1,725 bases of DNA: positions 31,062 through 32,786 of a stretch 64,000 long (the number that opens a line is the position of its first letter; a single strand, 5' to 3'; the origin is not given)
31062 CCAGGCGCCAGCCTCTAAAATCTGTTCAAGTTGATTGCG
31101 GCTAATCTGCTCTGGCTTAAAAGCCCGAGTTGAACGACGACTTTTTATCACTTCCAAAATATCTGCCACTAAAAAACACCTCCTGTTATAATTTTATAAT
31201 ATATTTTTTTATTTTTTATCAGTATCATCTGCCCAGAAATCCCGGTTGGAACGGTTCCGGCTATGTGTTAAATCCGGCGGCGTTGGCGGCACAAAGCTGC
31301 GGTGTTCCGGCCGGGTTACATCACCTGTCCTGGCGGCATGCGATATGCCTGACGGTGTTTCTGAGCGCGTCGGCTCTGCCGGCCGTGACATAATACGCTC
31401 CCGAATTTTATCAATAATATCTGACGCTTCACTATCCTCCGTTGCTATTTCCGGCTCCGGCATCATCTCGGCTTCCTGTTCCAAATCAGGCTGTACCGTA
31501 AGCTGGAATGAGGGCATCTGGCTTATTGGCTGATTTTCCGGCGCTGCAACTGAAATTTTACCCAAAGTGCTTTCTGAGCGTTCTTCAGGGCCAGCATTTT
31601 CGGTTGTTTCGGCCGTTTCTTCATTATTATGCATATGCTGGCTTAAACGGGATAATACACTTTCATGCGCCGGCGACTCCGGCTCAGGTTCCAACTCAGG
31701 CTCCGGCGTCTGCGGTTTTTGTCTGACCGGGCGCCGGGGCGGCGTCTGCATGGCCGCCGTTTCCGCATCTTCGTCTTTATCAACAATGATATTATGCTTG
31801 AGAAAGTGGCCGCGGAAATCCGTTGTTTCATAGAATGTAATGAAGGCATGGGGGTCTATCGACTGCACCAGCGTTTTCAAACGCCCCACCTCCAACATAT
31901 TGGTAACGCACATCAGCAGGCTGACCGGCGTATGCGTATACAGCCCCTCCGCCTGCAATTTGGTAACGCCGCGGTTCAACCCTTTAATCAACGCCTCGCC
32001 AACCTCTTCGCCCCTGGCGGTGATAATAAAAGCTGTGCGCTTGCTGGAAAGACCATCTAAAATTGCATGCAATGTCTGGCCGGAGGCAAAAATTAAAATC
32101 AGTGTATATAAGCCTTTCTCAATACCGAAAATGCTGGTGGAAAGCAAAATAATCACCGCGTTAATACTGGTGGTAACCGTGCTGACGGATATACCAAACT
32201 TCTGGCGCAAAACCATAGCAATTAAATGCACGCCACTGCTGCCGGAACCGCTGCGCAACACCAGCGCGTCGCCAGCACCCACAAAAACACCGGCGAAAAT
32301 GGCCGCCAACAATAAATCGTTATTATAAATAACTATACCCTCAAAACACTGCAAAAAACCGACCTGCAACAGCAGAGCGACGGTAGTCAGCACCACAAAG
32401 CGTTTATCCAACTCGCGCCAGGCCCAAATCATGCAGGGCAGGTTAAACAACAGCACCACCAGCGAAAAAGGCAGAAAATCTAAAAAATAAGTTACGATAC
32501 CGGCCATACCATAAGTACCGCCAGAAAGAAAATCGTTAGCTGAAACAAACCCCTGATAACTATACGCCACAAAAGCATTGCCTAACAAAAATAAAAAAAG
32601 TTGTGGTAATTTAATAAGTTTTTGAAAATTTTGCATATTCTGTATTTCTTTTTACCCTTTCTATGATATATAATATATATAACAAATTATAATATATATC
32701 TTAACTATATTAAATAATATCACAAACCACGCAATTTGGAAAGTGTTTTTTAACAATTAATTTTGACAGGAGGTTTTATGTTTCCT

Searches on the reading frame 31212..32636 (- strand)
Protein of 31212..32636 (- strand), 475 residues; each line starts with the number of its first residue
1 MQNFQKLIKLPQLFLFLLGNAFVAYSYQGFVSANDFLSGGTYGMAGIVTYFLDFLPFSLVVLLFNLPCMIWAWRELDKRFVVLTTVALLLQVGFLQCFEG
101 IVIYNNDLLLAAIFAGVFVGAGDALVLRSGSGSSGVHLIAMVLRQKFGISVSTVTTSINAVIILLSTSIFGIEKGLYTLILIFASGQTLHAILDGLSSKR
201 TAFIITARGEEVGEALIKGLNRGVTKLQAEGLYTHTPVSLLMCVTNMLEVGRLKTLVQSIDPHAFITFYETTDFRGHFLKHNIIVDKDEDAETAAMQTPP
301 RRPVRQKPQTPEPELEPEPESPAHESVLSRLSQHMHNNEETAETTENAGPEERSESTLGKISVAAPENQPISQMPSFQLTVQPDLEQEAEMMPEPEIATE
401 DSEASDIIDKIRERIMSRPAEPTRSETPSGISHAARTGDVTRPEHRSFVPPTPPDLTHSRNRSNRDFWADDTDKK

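Call 60: search_protein_families(library=pfam, proteins=[window:31212-32636:-], max_evalue=0.00001)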
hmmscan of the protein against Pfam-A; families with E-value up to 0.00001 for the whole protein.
window:31212-32636:- (475 aa): 2 families
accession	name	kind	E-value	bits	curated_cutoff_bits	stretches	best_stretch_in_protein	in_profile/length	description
PF02588.21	YitT_membrane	-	1.5e-44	152.3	24.3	1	13-216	2-204/205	Uncharacterised 5xTM membrane BCR, YitT family COG1284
PF10035.14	DUF2179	-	9.7e-19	67.4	22.8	1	222-276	1-55/55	Uncharacterized protein conserved in bacteria (DUF2179)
